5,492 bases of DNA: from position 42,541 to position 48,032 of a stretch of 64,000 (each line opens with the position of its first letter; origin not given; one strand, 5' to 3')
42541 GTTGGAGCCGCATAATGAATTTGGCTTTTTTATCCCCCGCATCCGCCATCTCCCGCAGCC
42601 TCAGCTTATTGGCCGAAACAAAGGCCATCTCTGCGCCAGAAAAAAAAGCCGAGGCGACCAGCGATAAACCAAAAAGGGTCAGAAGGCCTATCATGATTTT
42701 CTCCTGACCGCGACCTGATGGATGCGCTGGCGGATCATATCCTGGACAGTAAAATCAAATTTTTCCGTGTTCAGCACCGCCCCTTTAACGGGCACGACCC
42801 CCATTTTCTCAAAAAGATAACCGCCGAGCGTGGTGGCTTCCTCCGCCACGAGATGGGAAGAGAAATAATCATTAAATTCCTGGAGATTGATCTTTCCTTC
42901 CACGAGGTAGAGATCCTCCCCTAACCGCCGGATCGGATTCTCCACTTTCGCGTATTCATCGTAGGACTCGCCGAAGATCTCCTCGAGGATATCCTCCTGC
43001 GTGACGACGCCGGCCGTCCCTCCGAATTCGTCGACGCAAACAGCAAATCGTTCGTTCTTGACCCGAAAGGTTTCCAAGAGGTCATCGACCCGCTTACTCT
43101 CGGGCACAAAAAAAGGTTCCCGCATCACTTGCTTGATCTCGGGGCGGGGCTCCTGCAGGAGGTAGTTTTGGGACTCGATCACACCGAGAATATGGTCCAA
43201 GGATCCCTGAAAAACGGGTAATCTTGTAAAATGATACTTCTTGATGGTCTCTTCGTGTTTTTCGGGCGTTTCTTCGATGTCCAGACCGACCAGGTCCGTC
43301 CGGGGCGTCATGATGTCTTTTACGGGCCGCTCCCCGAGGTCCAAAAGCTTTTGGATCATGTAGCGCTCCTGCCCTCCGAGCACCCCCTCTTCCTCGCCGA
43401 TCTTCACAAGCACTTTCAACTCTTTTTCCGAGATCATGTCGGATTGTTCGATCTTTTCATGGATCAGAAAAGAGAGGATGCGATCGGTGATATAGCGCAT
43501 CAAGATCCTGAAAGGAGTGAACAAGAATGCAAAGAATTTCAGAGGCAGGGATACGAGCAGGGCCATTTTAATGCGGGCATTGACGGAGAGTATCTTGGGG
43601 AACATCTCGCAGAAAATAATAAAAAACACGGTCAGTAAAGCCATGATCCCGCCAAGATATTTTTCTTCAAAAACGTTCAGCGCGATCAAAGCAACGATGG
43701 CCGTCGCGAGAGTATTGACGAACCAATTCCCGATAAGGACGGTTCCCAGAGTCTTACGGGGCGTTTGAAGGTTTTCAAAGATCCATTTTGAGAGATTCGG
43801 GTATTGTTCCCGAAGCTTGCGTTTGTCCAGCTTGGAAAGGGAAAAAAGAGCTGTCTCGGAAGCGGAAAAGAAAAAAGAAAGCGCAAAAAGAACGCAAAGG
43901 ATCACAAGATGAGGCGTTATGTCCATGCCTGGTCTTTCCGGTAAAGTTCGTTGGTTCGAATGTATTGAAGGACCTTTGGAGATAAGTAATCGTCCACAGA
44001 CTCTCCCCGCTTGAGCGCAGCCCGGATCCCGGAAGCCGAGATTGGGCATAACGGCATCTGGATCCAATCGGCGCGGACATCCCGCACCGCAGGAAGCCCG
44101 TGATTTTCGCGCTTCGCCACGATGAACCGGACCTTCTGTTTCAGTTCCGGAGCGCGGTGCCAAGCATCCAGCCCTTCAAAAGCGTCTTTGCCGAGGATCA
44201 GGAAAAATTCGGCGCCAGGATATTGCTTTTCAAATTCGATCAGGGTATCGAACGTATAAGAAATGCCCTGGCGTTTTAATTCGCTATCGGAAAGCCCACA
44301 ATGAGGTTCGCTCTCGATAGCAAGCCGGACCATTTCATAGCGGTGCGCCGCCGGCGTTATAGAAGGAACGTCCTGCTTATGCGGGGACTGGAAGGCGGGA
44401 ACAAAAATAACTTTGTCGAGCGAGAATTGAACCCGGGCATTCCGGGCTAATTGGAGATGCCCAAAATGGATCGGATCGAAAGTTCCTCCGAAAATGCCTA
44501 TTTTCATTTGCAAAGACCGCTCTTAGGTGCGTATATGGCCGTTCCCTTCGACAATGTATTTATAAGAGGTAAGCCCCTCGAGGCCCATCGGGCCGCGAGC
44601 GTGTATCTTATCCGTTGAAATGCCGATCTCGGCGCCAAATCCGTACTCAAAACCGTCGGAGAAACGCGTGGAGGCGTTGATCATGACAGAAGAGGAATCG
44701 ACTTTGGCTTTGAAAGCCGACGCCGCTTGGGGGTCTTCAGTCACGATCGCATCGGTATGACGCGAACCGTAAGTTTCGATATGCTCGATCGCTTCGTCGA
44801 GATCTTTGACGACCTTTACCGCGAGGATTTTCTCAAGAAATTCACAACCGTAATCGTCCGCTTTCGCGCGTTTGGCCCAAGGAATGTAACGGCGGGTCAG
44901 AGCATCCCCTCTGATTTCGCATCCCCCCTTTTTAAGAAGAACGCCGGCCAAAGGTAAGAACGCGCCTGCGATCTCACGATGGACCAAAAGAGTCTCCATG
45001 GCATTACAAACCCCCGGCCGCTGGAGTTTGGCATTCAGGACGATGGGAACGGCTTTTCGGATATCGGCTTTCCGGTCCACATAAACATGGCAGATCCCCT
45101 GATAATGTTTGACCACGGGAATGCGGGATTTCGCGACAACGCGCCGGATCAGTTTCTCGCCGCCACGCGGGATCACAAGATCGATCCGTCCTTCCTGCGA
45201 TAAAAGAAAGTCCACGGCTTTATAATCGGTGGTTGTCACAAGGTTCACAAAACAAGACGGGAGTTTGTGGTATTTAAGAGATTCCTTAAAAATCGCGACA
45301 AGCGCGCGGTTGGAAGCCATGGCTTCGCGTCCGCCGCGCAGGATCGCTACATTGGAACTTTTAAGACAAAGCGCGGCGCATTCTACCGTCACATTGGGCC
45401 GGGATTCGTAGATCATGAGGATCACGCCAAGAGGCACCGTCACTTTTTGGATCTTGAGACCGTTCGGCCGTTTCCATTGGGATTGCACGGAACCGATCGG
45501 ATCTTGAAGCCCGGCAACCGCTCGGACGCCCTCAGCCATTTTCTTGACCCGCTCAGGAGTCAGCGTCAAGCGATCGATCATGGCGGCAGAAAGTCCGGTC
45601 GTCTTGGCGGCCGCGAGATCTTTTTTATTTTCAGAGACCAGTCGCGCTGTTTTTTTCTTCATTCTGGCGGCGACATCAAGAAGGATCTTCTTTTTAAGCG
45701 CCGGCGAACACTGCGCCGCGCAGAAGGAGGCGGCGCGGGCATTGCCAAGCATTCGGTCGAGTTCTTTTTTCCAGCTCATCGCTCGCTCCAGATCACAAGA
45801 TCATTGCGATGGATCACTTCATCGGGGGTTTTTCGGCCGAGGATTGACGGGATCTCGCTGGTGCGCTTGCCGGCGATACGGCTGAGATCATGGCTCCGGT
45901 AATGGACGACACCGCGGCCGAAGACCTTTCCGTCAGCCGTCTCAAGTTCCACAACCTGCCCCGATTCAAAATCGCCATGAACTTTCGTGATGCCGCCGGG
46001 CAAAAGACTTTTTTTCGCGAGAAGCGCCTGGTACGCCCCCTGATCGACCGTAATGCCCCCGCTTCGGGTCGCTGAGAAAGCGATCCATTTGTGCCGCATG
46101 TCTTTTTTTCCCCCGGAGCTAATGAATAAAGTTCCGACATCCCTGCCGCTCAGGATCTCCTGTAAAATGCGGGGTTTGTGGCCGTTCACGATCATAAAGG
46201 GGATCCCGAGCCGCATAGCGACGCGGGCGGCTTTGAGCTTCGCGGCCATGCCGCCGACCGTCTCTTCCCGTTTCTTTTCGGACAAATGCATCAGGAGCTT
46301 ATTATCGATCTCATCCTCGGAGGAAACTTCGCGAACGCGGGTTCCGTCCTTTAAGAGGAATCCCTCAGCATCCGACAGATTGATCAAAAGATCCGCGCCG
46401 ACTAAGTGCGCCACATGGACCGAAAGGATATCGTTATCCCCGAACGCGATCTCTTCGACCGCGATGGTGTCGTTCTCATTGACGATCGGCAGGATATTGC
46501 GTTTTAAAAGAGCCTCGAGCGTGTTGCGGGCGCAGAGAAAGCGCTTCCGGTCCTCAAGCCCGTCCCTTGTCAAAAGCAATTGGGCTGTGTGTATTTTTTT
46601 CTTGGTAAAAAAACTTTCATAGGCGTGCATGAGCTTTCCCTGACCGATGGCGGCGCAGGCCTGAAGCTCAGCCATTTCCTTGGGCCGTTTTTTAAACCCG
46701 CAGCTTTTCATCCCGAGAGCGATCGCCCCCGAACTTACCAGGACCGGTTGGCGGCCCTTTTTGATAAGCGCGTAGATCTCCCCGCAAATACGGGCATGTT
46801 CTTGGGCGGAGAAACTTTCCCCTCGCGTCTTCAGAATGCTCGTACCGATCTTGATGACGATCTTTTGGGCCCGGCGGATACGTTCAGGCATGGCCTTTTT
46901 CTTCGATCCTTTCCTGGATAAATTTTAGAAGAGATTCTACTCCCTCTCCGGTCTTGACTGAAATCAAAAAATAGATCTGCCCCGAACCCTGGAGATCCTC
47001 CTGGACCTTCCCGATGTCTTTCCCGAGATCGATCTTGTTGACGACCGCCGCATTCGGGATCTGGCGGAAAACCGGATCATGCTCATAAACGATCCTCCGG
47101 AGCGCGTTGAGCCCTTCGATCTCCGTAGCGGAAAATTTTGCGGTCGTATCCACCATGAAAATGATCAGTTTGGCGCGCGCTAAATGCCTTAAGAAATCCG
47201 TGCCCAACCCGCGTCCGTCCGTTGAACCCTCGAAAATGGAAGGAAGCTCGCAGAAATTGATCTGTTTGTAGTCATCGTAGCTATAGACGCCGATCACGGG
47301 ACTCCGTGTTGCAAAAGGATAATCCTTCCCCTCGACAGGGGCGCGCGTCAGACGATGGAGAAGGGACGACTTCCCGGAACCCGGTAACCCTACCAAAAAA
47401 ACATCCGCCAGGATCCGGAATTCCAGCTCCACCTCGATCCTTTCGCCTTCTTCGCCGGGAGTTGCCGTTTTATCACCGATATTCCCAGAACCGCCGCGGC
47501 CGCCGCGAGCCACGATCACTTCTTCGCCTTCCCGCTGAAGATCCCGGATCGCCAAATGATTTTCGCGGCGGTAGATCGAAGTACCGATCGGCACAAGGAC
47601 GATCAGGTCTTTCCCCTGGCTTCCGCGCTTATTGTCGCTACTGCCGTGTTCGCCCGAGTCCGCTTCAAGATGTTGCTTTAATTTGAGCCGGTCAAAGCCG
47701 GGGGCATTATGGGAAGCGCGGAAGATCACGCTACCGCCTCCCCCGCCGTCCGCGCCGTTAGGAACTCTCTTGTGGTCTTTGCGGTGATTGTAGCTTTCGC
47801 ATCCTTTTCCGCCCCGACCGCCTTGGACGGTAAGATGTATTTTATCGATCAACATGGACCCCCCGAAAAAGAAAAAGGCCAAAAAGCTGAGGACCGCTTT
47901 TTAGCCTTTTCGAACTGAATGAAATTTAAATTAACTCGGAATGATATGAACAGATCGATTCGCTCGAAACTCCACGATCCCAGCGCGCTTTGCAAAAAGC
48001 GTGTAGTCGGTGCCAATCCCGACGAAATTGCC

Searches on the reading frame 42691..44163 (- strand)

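Call 24: search_protein_families(library=pfam, proteins=[window:42691-44163:-], max_evalue=0.001)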
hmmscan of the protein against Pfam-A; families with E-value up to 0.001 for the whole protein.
window:42691-44163:- (490 aa): 3 families
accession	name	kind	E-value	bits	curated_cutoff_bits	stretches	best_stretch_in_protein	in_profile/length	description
PF01595.25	CNNM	-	2.5e-36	125.5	28.4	1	88-263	2-178/181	Cyclin M transmembrane N-terminal domain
PF03471.22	CorC_HlyC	-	8.3e-16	58.2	27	1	414-489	3-80/81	Transporter associated domain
PF00571.33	CBS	-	1.3e-10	41.9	24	1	343-397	1-56/57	CBS domain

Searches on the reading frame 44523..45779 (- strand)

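Call 24: search_protein_families(library=pfam, proteins=[window:44523-45779:-], max_evalue=0.001)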
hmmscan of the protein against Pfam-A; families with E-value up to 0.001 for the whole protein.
window:44523-45779:- (418 aa): 1 family
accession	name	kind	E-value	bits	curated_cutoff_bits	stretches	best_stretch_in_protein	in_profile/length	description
PF00171.27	Aldedh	-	1.4e-18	67.2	23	1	6-275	30-286/461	Aldehyde dehydrogenase family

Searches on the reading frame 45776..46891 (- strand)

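Call 24: search_protein_families(library=pfam, proteins=[window:45776-46891:-], max_evalue=0.001)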
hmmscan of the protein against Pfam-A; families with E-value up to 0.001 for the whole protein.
window:45776-46891:- (371 aa): 2 families
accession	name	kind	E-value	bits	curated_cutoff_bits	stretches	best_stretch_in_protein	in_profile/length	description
PF00696.33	AA_kinase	-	7.9e-37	127.7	24.9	1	10-236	2-234/234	Amino acid kinase family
PF01472.26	PUA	-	3.3e-18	65.8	24.8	1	280-351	3-74/74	PUA domain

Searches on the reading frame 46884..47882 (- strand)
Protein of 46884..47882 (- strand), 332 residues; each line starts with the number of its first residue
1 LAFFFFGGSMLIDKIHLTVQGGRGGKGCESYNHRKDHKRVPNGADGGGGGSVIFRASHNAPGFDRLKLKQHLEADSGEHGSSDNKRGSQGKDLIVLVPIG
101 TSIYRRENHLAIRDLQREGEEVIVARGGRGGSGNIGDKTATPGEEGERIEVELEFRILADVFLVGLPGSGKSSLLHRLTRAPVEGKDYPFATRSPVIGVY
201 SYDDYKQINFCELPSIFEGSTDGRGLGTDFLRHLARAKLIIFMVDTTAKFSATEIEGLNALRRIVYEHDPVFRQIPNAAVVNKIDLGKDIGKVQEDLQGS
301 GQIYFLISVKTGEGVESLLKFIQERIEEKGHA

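Call 24: search_protein_families(library=pfam, proteins=[window:46884-47882:-], max_evalue=0.001)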
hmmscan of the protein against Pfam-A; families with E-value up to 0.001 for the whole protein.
window:46884-47882:- (332 aa): 4 families
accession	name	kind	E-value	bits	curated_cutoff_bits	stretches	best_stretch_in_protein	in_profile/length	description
PF01018.28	GTP1_OBG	-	1.5e-34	119.3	27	1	12-156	1-154/155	GTP1/OBG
PF01926.29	MMR_HSR1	-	2.9e-17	63.2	21.9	1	161-258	2-97/113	50S ribosome-binding GTPase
PF02421.24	FeoB_N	-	0.00061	19.8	27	1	161-246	3-88/156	Ferrous iron transport protein B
PF03193.22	RsgA_GTPase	-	0.00064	20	30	0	274-326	53-108/174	RsgA GTPase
